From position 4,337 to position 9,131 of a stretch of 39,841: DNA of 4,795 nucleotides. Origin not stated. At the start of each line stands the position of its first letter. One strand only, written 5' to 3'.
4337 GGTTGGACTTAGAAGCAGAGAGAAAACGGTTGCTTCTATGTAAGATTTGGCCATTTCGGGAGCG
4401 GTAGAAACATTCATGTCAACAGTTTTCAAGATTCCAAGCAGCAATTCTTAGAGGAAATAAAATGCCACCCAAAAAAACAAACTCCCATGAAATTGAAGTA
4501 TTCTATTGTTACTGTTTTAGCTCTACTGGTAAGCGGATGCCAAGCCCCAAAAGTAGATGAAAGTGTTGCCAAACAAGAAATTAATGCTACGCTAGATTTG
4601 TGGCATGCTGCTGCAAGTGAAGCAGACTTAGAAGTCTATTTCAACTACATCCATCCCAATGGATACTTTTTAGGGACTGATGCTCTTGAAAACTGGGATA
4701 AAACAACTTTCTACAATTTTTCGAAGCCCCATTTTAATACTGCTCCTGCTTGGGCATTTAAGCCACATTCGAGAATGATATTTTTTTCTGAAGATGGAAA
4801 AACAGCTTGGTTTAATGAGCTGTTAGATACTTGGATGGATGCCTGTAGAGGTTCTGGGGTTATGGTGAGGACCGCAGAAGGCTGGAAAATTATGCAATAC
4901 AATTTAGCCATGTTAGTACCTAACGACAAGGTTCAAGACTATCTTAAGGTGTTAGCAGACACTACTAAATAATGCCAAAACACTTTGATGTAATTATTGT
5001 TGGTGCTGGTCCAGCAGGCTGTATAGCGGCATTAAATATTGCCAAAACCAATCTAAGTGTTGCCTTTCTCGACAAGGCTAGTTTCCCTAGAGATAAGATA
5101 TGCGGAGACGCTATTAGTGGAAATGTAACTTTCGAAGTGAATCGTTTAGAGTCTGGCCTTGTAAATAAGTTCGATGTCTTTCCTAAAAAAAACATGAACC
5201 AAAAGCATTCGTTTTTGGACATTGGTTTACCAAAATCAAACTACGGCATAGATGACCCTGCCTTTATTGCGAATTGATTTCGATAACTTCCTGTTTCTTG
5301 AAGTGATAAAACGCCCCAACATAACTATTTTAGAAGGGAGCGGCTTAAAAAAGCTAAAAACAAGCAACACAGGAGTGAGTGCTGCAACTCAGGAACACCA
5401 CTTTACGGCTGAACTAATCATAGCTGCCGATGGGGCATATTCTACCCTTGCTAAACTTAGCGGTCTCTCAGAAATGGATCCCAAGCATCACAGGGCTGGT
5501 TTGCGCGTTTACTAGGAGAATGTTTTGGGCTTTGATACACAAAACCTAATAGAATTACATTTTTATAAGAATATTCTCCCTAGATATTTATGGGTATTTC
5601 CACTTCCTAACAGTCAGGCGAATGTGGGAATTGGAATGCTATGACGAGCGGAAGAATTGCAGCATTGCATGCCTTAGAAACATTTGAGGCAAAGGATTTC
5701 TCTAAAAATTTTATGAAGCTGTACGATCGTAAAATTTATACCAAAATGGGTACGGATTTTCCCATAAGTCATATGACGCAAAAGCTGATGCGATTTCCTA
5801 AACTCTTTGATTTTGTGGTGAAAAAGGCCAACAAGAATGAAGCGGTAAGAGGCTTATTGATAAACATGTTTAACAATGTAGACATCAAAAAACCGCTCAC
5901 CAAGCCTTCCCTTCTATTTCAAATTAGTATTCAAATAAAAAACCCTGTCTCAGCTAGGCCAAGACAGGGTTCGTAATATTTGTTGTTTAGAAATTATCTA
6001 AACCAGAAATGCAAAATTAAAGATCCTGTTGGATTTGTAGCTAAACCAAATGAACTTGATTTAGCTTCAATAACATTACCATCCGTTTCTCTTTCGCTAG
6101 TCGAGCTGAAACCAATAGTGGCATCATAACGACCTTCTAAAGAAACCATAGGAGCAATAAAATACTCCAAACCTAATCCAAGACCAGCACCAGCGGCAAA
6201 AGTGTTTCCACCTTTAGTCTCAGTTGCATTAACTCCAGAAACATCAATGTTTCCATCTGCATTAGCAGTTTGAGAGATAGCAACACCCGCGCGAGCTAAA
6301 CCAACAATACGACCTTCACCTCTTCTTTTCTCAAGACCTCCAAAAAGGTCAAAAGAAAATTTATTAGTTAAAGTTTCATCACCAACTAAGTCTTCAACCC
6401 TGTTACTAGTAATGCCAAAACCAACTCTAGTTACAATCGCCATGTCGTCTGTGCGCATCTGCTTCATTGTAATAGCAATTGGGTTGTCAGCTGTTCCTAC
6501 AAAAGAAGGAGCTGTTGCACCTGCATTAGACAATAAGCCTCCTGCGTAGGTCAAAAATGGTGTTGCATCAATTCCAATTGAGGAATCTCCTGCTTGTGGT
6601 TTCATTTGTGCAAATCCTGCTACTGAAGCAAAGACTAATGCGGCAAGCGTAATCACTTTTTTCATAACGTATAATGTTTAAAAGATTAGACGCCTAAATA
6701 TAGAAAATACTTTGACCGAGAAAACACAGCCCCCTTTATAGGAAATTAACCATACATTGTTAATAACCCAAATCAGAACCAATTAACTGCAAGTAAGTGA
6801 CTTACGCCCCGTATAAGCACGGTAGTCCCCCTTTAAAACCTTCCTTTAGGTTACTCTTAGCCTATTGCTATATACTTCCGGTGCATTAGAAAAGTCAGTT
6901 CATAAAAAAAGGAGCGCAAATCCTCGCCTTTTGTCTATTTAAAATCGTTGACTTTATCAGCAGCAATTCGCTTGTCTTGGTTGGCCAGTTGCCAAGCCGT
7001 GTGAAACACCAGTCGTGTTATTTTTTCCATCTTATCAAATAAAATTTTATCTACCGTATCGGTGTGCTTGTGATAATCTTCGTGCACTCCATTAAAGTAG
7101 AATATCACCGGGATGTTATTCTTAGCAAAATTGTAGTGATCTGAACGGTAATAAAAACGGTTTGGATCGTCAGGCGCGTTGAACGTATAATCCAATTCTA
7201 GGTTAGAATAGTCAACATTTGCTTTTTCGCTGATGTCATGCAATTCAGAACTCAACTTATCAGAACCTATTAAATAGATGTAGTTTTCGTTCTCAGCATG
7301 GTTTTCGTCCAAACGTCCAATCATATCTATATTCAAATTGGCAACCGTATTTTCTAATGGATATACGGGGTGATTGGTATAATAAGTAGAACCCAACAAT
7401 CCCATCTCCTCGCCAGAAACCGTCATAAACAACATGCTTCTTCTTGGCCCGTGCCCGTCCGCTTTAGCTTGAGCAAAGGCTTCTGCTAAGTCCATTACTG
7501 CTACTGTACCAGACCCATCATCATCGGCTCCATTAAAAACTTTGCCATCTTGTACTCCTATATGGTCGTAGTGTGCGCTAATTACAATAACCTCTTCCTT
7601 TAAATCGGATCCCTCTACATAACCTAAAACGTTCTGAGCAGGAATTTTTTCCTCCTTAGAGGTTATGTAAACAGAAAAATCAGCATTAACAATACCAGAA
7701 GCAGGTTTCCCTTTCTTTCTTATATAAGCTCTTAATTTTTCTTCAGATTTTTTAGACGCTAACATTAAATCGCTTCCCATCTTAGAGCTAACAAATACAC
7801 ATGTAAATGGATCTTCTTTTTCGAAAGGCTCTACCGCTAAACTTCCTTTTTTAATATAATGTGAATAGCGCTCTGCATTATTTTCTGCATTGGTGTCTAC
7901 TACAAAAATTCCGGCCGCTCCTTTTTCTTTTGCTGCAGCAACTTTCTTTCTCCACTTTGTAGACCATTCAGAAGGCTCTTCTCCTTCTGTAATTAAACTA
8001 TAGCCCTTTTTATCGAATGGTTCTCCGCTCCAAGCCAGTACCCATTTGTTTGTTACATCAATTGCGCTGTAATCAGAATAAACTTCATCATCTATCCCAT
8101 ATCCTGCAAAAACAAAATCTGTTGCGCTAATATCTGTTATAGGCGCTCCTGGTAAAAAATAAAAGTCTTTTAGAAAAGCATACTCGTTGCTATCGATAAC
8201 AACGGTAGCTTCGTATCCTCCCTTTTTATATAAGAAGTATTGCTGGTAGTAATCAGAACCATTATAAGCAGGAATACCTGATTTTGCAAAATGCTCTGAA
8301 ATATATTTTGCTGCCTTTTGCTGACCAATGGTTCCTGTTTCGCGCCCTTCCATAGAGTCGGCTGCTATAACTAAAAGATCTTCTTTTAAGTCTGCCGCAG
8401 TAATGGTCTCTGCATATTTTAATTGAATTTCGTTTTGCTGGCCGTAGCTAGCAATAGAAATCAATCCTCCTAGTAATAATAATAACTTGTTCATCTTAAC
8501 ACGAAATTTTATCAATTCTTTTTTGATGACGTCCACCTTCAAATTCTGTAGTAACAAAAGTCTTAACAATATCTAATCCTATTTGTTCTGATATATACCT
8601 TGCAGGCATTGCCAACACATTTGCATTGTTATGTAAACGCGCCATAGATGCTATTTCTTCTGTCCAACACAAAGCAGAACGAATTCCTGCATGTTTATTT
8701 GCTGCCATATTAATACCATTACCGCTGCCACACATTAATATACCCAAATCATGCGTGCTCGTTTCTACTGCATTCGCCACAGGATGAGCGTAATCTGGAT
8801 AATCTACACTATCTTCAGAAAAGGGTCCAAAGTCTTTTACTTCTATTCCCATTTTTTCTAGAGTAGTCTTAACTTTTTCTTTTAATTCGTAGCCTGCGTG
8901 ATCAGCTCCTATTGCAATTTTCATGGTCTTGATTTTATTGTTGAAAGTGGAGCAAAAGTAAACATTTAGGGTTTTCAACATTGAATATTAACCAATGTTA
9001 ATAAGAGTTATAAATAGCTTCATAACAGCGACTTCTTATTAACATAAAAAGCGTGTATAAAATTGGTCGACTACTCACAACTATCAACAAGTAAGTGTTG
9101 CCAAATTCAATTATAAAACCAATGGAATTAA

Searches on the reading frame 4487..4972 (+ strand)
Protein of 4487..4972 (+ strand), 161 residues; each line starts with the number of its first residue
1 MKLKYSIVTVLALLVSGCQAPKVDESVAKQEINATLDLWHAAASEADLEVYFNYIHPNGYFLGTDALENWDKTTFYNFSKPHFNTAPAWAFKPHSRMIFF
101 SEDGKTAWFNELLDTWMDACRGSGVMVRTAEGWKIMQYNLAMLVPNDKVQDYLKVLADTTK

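Call 25: search_protein_families(library=pfam, proteins=[window:4487-4972:+], max_evalue=0.001)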
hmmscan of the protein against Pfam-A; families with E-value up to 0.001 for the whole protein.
window:4487-4972:+ (161 aa): 1 family
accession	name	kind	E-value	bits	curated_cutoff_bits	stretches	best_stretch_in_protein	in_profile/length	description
PF13474.12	SnoaL_3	-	6.2e-25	88.3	22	1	32-144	1-120/121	SnoaL-like domain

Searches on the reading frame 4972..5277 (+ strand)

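Call 25: search_protein_families(library=pfam, proteins=[window:4972-5277:+], max_evalue=0.001)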
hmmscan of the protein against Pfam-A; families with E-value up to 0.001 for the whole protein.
window:4972-5277:+ (101 aa): 9 families
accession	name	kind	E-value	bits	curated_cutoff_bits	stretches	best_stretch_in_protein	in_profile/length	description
PF03486.20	HI0933_like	-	3.3e-07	30.5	50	1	5-55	1-48/244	HI0933-like protein Rossmann domain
PF00890.30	FAD_binding_2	-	4.1e-06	26.7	20.4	1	6-37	1-32/414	FAD binding domain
PF01134.28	GIDA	-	6.4e-06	25.9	22.1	1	6-35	1-30/391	Glucose inhibited division protein A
PF07992.20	Pyr_redox_2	-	3e-05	24.1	26.1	1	5-40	1-37/291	Pyridine nucleotide-disulphide oxidoreductase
PF12831.13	FAD_oxidored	-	4.7e-05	23.3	27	1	6-37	1-32/416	FAD dependent oxidoreductase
PF01946.23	Thi4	-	6.8e-05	22.7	26.2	1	5-35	18-49/235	Thi4 family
PF13450.12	NAD_binding_8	-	8.4e-05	23.2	21.9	1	9-38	1-30/68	NAD(P)-binding Rossmann-like domain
PF01266.30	DAO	-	9e-05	22.6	27.9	1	6-39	1-34/353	FAD dependent oxidoreductase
PF05834.18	Lycopene_cycl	-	0.00014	21.5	23.4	1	6-35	1-32/380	Lycopene cyclase protein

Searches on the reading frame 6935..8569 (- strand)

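Call 25: search_protein_families(library=pfam, proteins=[window:6935-8569:-], max_evalue=0.001)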
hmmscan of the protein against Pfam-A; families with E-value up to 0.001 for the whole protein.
window:6935-8569:- (544 aa): 2 families
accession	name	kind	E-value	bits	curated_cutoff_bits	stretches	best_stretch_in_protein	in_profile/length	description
PF04389.22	Peptidase_M28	-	3.5e-37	128.5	21.3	1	313-523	1-191/193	Peptidase family M28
PF02225.27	PA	-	0.00053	20.5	23.9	0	163-239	23-63/95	PA domain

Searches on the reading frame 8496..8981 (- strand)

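Call 25: search_protein_families(library=pfam, proteins=[window:8496-8981:-], max_evalue=0.001)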
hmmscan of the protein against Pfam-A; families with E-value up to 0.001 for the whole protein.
window:8496-8981:- (161 aa): 1 family
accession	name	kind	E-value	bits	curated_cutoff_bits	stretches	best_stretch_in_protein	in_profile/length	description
PF02502.23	LacAB_rpiB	-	7.6e-60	201.3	24.7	1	22-159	1-138/138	Ribose/Galactose Isomerase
